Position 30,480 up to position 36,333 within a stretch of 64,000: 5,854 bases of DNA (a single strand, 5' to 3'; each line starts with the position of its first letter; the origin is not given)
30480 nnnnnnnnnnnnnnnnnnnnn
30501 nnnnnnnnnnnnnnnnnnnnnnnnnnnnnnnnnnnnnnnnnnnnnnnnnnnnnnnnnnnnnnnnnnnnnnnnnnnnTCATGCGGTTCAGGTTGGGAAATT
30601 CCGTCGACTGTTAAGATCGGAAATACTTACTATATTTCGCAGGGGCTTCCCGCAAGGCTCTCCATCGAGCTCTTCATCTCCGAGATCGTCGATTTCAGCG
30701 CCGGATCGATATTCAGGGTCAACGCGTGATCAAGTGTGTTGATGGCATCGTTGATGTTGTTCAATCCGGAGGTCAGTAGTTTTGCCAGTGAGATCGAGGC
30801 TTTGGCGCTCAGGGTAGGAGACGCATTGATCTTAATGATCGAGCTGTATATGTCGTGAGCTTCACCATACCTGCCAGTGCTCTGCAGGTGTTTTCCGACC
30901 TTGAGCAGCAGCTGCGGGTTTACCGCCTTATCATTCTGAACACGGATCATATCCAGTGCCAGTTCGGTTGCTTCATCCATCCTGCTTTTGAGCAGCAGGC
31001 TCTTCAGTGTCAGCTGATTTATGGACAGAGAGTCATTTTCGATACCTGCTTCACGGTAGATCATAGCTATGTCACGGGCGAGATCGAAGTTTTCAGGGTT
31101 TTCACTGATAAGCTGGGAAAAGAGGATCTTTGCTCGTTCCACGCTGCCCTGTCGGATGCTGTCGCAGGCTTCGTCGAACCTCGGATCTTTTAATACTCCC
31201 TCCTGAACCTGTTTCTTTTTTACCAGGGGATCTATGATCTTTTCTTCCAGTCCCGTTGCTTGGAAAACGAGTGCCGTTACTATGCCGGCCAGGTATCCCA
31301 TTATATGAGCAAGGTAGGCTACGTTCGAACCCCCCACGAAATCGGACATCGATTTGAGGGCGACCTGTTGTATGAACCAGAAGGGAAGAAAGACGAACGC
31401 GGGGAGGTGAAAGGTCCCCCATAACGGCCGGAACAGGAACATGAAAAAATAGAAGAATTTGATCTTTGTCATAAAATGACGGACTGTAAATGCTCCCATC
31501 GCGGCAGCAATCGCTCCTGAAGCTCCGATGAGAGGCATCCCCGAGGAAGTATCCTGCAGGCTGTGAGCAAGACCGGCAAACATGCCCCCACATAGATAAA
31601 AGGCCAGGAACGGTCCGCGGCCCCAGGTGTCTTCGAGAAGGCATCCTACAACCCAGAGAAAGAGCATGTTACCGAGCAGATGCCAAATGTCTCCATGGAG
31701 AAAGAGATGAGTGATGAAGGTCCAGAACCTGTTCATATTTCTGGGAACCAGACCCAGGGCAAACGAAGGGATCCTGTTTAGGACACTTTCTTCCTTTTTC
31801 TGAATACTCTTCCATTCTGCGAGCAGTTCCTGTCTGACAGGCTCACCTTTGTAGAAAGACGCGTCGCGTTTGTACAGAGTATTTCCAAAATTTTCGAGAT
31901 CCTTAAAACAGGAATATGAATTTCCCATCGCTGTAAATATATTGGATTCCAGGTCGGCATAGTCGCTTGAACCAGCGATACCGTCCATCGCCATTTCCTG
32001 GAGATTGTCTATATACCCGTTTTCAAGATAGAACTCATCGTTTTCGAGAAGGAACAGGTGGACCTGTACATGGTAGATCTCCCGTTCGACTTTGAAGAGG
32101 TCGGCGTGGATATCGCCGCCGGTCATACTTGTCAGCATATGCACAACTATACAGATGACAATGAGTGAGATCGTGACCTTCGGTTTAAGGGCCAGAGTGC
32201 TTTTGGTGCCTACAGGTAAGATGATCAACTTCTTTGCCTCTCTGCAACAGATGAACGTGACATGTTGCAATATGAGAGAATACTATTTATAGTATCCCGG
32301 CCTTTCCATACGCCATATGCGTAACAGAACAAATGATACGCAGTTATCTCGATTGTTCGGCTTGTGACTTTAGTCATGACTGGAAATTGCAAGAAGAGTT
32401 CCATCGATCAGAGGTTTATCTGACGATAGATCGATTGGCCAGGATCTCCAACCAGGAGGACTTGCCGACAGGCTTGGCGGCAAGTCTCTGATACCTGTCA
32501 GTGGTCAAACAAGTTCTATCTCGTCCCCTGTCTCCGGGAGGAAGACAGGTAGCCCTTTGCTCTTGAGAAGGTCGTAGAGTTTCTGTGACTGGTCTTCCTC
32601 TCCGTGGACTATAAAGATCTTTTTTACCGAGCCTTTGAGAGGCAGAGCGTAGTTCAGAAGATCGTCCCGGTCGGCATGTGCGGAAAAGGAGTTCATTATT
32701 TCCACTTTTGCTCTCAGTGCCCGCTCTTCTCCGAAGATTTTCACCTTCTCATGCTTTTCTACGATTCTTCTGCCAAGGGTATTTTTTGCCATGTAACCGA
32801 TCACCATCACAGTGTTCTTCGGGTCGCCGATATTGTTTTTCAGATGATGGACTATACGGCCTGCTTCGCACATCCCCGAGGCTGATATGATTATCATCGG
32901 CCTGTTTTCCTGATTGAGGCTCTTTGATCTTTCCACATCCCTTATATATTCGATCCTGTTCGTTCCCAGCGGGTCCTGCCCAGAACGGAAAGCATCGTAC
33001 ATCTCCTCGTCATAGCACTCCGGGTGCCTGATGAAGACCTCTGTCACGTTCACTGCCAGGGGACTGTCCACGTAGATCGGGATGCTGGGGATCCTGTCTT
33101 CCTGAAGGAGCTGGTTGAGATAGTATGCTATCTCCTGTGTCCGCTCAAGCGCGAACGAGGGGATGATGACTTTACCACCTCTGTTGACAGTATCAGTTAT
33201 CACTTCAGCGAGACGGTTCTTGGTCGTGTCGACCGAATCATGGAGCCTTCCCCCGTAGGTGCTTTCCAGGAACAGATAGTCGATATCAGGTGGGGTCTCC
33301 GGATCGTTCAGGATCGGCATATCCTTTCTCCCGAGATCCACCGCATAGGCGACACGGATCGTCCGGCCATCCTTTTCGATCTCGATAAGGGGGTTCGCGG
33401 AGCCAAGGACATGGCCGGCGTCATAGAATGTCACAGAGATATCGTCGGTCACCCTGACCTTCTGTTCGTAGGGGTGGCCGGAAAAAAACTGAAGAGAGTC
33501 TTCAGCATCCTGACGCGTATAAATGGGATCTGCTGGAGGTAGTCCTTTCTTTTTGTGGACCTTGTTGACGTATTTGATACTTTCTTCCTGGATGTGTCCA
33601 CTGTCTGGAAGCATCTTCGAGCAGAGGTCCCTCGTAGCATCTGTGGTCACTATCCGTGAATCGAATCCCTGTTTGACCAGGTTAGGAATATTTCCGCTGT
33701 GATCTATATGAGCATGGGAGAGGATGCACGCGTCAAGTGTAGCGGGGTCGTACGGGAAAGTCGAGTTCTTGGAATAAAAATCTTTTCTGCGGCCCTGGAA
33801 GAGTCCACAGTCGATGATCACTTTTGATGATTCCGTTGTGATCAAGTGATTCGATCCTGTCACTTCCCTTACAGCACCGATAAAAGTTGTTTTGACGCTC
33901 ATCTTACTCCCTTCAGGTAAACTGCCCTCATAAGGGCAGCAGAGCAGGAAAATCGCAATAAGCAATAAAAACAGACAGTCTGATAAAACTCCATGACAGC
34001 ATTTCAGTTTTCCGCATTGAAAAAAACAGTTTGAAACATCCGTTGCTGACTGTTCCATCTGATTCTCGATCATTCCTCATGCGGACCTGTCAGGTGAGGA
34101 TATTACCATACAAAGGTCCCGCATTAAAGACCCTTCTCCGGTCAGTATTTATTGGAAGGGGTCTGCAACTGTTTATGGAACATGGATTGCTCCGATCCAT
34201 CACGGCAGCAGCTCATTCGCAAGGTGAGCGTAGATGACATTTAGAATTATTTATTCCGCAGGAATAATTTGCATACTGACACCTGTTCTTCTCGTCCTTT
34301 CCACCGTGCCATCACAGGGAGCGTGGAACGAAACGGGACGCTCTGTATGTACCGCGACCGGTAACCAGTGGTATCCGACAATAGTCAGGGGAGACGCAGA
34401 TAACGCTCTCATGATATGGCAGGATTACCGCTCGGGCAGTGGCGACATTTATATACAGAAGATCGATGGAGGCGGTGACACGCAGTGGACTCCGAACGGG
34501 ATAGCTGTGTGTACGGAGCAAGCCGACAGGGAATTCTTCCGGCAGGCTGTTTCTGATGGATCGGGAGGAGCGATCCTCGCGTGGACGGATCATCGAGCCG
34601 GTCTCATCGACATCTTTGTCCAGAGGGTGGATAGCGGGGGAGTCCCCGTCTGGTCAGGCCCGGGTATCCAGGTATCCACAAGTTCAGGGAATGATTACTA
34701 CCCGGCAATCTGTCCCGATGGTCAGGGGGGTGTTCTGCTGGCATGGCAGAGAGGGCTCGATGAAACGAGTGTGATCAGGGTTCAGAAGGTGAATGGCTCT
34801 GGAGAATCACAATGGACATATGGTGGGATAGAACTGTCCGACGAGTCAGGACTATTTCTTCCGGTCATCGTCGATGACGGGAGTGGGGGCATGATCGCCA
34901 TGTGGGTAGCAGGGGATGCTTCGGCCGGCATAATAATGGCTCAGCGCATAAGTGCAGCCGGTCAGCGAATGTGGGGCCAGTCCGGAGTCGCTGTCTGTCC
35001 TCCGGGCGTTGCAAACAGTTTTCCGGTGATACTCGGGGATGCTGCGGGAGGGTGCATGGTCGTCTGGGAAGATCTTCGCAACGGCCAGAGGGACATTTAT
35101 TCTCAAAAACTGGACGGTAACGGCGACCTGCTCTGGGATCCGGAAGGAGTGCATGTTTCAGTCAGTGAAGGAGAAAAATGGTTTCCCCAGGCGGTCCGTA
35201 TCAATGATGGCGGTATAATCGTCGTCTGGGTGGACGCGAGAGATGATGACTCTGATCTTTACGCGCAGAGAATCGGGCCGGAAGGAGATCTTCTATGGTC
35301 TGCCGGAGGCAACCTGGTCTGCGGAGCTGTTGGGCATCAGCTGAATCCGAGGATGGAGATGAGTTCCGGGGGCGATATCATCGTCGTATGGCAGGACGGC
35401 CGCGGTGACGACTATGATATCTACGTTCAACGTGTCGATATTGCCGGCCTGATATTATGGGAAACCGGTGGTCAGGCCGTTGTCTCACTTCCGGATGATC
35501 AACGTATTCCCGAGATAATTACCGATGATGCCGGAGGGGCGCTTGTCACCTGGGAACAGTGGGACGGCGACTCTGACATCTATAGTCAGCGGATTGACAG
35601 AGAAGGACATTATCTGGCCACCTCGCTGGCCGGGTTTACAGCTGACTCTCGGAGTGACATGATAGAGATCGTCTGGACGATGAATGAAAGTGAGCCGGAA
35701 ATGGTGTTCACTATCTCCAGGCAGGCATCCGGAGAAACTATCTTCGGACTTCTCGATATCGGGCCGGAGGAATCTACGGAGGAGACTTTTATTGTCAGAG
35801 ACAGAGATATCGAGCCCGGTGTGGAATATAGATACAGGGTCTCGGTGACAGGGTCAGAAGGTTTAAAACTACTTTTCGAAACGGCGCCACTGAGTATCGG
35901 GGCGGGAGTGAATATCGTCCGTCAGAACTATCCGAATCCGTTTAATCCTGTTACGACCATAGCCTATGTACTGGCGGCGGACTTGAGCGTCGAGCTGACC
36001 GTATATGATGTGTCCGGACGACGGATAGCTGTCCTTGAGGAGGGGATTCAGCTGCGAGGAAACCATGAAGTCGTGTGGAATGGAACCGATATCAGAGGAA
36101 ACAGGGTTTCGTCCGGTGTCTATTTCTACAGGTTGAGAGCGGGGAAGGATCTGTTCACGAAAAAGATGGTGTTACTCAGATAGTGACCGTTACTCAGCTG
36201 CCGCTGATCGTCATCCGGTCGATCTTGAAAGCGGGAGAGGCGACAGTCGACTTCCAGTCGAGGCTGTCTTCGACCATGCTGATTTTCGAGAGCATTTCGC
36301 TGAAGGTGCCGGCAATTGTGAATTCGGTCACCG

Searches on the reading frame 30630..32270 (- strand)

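Call 24: search_protein_families(library=pfam, proteins=[window:30630-32270:-], max_evalue=0.0001)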
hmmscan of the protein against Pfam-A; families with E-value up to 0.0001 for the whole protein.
window:30630-32270:- (546 aa): 2 families
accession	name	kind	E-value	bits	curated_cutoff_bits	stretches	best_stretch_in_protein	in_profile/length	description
PF01694.28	Rhomboid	-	1.1e-27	97.5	22.6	1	180-336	2-140/143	Rhomboid domain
PF08551.15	DUF1751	-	4.3e-06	27.7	22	1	181-235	7-61/99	Eukaryotic integral membrane protein (DUF1751)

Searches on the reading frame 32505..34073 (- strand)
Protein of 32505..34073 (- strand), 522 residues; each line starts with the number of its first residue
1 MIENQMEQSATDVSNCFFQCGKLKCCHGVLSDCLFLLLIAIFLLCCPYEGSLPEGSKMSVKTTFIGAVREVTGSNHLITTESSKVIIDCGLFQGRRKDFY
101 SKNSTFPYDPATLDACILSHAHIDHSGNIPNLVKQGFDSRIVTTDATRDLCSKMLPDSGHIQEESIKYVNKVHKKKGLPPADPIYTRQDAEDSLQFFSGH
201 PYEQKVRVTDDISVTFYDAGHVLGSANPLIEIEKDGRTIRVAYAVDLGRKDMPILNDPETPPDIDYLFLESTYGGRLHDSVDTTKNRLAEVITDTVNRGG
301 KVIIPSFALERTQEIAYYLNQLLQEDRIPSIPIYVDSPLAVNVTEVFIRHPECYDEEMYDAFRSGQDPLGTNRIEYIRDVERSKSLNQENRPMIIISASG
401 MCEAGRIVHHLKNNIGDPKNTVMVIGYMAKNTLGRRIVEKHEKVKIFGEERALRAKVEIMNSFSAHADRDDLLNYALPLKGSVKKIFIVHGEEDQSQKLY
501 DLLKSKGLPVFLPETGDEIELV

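Call 24: search_protein_families(library=pfam, proteins=[window:32505-34073:-], max_evalue=0.0001)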
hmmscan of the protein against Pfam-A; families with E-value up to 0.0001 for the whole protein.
window:32505-34073:- (522 aa): 5 families
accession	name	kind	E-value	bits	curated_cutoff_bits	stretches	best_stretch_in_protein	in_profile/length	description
PF10996.14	Beta-Casp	-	1e-40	139.4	27.7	1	312-437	1-120/120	Beta-Casp domain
PF07521.17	RMMBL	-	1.7e-11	44.4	21.6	1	453-513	4-63/63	Zn-dependent metallo-hydrolase RNA specificity domain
PF00753.33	Lactamase_B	-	7.8e-08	32.9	22.7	1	73-142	6-73/196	Metallo-beta-lactamase superfamily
PF16661.11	Lactamase_B_6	-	1.9e-05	24.6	27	1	77-250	1-165/193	Metallo-beta-lactamase superfamily domain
PF12706.13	Lactamase_B_2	-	2.8e-05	24.3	27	0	85-153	3-72/200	Beta-lactamase superfamily domain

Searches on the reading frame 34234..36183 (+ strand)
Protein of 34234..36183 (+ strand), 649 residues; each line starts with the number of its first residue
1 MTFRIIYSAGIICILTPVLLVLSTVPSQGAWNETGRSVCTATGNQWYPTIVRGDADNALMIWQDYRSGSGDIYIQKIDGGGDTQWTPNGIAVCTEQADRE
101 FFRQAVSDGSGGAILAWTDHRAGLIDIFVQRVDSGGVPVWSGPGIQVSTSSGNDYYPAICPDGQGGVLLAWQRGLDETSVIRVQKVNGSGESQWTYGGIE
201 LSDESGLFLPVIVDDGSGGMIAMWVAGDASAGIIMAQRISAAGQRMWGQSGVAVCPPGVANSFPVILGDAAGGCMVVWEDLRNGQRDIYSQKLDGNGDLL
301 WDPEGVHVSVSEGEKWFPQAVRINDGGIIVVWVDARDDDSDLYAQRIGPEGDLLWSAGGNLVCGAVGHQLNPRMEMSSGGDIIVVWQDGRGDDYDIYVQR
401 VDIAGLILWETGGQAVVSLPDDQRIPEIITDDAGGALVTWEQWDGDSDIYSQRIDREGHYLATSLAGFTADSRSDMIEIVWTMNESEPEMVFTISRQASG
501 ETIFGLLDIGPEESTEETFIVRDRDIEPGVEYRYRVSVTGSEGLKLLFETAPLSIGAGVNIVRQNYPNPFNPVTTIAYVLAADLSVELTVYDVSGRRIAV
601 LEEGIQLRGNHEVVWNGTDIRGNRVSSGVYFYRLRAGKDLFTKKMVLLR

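Call 24: search_protein_families(library=pfam, proteins=[window:34234-36183:+], max_evalue=0.0001)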
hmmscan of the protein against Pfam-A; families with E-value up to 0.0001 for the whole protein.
window:34234-36183:+ (649 aa): 2 families
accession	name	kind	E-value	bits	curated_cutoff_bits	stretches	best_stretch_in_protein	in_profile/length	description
PF13860.13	FlgD_ig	-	1.4e-07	31.8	27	1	577-636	15-75/79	FlgD Ig-like domain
PF18962.6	Por_Secre_tail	-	1.2e-06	29.1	27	1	566-646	2-74/75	Secretion system C-terminal sorting domain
